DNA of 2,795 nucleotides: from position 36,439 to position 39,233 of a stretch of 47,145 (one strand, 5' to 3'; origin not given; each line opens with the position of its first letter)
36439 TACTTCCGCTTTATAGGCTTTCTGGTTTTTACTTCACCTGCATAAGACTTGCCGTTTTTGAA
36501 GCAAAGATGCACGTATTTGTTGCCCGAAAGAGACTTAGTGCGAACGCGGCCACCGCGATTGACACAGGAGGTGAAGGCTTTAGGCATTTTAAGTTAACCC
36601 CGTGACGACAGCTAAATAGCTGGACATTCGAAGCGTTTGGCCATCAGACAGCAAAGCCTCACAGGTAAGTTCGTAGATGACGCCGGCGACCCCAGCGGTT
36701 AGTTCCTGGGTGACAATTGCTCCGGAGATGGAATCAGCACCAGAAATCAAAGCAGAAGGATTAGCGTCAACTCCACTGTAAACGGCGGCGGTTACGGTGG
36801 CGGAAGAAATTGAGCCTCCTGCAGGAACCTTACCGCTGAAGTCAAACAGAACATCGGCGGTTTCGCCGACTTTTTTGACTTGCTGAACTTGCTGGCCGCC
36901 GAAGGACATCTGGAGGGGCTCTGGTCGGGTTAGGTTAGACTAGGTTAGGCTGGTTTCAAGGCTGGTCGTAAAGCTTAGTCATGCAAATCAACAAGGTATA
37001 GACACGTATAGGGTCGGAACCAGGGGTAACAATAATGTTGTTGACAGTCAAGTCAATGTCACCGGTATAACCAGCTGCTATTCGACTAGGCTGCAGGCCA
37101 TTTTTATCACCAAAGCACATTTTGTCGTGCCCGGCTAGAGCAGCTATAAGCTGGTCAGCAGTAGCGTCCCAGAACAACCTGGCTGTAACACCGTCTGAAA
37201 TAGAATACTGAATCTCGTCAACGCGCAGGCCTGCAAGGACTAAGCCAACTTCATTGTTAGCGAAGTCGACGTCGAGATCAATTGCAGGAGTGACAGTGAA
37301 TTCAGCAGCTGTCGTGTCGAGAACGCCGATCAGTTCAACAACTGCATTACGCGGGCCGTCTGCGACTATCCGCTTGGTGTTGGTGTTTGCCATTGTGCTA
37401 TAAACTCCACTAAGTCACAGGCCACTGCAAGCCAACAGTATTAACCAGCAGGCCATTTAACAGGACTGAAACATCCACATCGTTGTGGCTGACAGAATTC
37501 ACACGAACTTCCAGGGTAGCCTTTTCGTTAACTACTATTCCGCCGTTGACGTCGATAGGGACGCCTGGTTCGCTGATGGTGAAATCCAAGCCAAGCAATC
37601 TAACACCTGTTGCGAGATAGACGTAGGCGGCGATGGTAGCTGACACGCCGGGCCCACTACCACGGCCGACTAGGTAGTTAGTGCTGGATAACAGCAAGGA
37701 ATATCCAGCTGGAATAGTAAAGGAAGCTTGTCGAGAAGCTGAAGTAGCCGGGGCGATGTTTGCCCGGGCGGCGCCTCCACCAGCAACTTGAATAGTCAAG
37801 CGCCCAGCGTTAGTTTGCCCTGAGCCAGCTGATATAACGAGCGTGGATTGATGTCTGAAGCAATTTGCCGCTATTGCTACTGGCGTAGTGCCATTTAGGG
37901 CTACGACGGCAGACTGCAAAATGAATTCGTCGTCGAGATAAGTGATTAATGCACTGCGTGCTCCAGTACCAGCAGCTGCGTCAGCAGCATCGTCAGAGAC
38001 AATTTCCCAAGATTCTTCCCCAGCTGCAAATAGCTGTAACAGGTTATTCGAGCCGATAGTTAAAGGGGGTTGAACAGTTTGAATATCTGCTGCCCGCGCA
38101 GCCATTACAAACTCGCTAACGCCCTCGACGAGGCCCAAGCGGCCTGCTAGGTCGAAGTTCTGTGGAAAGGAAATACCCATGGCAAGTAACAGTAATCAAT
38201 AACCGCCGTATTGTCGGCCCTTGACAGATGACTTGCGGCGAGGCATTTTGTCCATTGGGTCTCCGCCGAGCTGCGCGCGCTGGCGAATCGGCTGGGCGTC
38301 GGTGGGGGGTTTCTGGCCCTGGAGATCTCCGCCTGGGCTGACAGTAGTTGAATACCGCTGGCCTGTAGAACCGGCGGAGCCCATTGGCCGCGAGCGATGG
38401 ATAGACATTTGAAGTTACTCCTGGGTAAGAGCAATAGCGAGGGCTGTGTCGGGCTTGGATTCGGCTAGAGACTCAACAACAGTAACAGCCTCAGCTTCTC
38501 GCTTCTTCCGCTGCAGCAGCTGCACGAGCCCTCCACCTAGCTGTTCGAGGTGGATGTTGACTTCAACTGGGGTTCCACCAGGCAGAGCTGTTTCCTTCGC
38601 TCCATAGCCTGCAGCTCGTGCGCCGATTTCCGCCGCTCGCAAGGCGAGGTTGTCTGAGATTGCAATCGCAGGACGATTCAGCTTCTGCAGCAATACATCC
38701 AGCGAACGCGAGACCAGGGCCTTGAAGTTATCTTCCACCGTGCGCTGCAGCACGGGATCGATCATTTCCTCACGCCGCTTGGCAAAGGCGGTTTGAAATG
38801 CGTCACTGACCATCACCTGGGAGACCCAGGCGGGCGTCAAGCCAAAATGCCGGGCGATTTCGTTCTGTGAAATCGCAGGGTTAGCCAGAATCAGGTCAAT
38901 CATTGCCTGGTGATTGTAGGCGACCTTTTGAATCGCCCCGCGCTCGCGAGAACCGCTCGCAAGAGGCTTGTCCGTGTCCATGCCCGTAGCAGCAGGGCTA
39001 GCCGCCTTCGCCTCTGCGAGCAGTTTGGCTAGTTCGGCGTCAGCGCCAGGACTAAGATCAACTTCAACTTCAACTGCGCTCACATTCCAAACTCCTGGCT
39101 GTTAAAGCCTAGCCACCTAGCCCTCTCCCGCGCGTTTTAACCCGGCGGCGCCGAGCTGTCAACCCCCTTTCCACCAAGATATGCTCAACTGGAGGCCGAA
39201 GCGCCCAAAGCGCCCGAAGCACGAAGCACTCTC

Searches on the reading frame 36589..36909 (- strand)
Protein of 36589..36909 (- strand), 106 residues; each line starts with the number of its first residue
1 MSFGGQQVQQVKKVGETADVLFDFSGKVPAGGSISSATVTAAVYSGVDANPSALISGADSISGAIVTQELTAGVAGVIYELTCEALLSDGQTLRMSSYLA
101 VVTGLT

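Call 32: search_protein_families(library=pfam, proteins=[window:36589-36909:-], max_evalue=0.01)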
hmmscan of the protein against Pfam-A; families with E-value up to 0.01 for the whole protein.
window:36589-36909:- (106 aa): 1 family
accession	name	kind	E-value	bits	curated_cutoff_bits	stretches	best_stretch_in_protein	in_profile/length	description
PF23148.1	Gp77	-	1.2e-09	39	27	1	12-96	1-80/84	Podophage GP4 fiber-tail adaptor protein gp77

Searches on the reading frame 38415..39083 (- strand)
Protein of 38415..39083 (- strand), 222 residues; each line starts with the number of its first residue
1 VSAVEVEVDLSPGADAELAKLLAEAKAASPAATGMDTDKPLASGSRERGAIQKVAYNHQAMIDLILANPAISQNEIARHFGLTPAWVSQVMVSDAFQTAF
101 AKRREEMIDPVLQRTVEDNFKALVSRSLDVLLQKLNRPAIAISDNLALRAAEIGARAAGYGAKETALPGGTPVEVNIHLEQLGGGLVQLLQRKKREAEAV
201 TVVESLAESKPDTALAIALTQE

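Call 12: search_protein_families(library=phrogs, proteins=[window:38415-39083:-], max_evalue=0.001)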
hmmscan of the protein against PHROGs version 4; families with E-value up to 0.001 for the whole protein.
window:38415-39083:- (222 aa): 0 families

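Call 13: search_protein_families(library=pfam, proteins=[window:38415-39083:-], max_evalue=0.01)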
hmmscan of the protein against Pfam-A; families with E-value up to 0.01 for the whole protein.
window:38415-39083:- (222 aa): 2 families
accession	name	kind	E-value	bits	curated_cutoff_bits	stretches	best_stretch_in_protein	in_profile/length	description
PF13412.12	HTH_24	-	0.0015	18.5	21.9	1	59-85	6-32/48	Winged helix-turn-helix DNA-binding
PF07183.16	DUF1403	-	0.0049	16.8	31.8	1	126-167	38-79/312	Protein of unknown function (DUF1403)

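Call 41: search_solved_structures(query=window:38415-39083:-, max_evalue=10, show_alignments=2)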
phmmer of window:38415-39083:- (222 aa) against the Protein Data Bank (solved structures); distinct sequences matched with E-value up to 10: 0.

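Call 44: find_homologous_proteins(query=window:38415-39083:-, max_evalue=0.001)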
Query window:38415-39083:- (222 aa): 155 proteins with E <= 0.001 among 3590 candidates; the best 120 are listed.
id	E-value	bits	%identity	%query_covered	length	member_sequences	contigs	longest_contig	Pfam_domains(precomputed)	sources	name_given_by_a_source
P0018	2.7e-132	456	100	100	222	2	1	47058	-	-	-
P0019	2.7e-67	244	67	86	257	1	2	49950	-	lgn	-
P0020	4.4e-66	240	73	71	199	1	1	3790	-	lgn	-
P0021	2.2e-65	238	71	75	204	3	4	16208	-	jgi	jgi:predicted transcriptional regulator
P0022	3.0e-65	238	65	83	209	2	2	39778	-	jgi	-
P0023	8.3e-65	236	62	88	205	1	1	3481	-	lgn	-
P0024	1.0e-64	236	62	90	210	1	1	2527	-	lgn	-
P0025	1.1e-64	236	63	85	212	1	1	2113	-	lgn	-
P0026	4.7e-64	234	65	77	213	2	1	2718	-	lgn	-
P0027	6.2e-64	233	69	71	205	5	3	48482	-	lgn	-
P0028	1.2e-63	232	71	70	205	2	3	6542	-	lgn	-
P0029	2.2e-63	232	65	82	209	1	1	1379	-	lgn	-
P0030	3.1e-63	231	57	94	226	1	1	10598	-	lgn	-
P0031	4.0e-63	231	65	78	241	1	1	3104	-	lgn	-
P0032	4.6e-63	231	59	94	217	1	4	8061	-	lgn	-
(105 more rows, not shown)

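Call 45: find_encoding_contigs(protein=P0019, flank=10000, max_places=2)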
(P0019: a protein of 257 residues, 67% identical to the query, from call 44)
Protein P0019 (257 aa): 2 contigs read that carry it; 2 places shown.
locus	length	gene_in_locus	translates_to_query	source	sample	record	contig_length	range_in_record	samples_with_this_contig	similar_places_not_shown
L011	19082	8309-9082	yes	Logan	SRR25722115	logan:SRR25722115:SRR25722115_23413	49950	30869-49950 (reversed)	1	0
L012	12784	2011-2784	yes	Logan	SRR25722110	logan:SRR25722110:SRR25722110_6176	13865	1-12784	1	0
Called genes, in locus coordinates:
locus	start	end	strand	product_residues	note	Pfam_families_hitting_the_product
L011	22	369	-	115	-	-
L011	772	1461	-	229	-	-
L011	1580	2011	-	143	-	-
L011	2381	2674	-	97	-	-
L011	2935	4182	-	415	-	PF13245:AAA_19, PF13604:AAA_30, PF01443:Viral_helicase1 (faint), PF13538:UvrD_C_2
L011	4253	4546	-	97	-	-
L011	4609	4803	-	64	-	-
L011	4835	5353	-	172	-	PF19474:DUF6011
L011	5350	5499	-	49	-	-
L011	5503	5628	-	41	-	-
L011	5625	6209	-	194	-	-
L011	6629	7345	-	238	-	-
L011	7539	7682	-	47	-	-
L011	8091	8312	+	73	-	-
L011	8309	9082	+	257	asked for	-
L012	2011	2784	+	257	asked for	-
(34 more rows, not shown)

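Call 74: find_related_loci(query=A2, collection=genome_contigs, flank=10000)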
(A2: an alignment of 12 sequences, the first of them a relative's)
Query A2 (222 aa) in genome_contigs; peptide patterns used: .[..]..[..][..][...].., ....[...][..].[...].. (x = any residue, [..] = any of these).
84 stretches matched a pattern; 1 encode a relative of the query (tblastn E <= 1e-3); 1 distinct loci.
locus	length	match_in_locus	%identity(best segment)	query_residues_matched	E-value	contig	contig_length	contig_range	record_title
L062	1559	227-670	48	53-205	8e-41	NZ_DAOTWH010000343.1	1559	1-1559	MAG: Chloroflexus sp. isolate H12_130 k73_935609, whole genome shotgun sequence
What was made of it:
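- Tried and rejected: The genome collection gave one 1.5-kb contig in a Chloroflexus MAG, which is not informative (call 74).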

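Call 106: predict_structure(alignment_id=A2)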
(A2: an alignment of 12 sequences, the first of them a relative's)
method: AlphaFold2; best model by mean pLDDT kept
length: 222 residues; sequences in the alignment: 12
mean_pLDDT: 66.7   pTM: 0.32
mean pLDDT of the five models: 66.7, 63.9, 63.8, 60.8, 59.0
residues with pLDDT >= 90: 36; 70-90: 54; 50-70: 80; < 50: 52
segments of 3 or more residues with pLDDT < 50: 1-3, 9-11, 31-33, 35-39, 48-51, 165-167, 174-176, 203-212
pLDDT, mean of each block of 10 residues (from residue 1): 47 61 62 48 49 71 90 91 92 91 81 85 89 71 61 63 47 51 64 63 47 49 41
secondary structure, 60 per line:
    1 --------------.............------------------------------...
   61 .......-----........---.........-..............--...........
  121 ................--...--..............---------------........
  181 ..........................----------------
elements in order: H15-27 H58-67 H73-80 H84-92 H94-107 H110-136 H144-157 H173-206

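Call 109: fold_search(model_id=the predicted structure, library=pdb)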
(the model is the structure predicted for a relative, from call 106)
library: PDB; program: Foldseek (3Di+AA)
matches with E <= 10: 523; with E <= 0.001: 0
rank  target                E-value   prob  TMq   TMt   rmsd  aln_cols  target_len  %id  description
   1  2ao9_F                3.1e-02  0.90  0.19  0.35  13.2       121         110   16  Structural Genomics, The crystal structure of a Phage protein (phBC6A51) from Bacillus cereus ATCC 14579 (released 2005-09-27)
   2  2ao9_C                4.5e-02  0.75  0.17  0.30  13.3       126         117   13  Structural Genomics, The crystal structure of a Phage protein (phBC6A51) from Bacillus cereus ATCC 14579 (released 2005-09-27)
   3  2ao9_E                6.3e-02  0.77  0.19  0.34  13.2       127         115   16  Structural Genomics, The crystal structure of a Phage protein (phBC6A51) from Bacillus cereus ATCC 14579 (released 2005-09-27)
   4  2ao9_H                6.7e-02  0.63  0.16  0.28  13.3       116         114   16  Structural Genomics, The crystal structure of a Phage protein (phBC6A51) from Bacillus cereus ATCC 14579 (released 2005-09-27)
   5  2ao9_A                7.2e-02  0.77  0.19  0.34  13.6       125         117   15  Structural Genomics, The crystal structure of a Phage protein (phBC6A51) from Bacillus cereus ATCC 14579 (released 2005-09-27)
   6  2ao9_D                9.9e-02  0.77  0.19  0.38  11.7       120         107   12  Structural Genomics, The crystal structure of a Phage protein (phBC6A51) from Bacillus cereus ATCC 14579 (released 2005-09-27)
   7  2ao9_B                1.1e-01  0.66  0.18  0.33  13.4       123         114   15  Structural Genomics, The crystal structure of a Phage protein (phBC6A51) from Bacillus cereus ATCC 14579 (released 2005-09-27)
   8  2ao9_G                1.2e-01  0.77  0.19  0.39  11.7       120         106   12  Structural Genomics, The crystal structure of a Phage protein (phBC6A51) from Bacillus cereus ATCC 14579 (released 2005-09-27)
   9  1hlv_A                2.7e-01  0.44  0.17  0.28  13.8       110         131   16  CRYSTAL STRUCTURE OF CENP-B(1-129) COMPLEXED WITH THE CENP-B BOX DNA (released 2002-01-11)
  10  2ao9_I                2.8e-01  0.18  0.13  0.24  13.9       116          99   16  Structural Genomics, The crystal structure of a Phage protein (phBC6A51) from Bacillus cereus ATCC 14579 (released 2005-09-27)
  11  7bbq                  3.0e-01  0.33  0.15  0.31  13.0        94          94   20  Crystal structure of the HTH DNA binding protein ArdK from R388 plasmid. Apo form. (released 2022-07-13)
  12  4ld5_B                3.2e-01  0.25  0.17  0.28  18.7       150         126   14  Crystal structure of MepR Q18P mutant from multidrug resistant S. aureus clinical isolate (released 2013-09-11)
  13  8zwn_B                4.8e-01  0.57  0.15  0.17   4.5        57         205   21  Crystal structure of DNA-binding transcriptional activator EvgA from Escherichia coli str. K-12 substr. MG1655 (released 2025-06-18)
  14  2dmt_MODEL_1_A        4.8e-01  0.21  0.14  0.30  15.6        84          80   17  Solution structure of the homeobox domain of Homeobox protein BarH-like 1 (released 2006-10-24)
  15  3tgn_A                4.8e-01  0.16  0.14  0.21  19.2       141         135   15  Crystal Structure of the zinc-dependent MarR Family Transcriptional Regulator AdcR in the Zn(II)-bound State (released 2011-11-30)
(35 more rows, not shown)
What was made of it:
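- Its best fold match, though weak, is 2ao9 (call 109).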
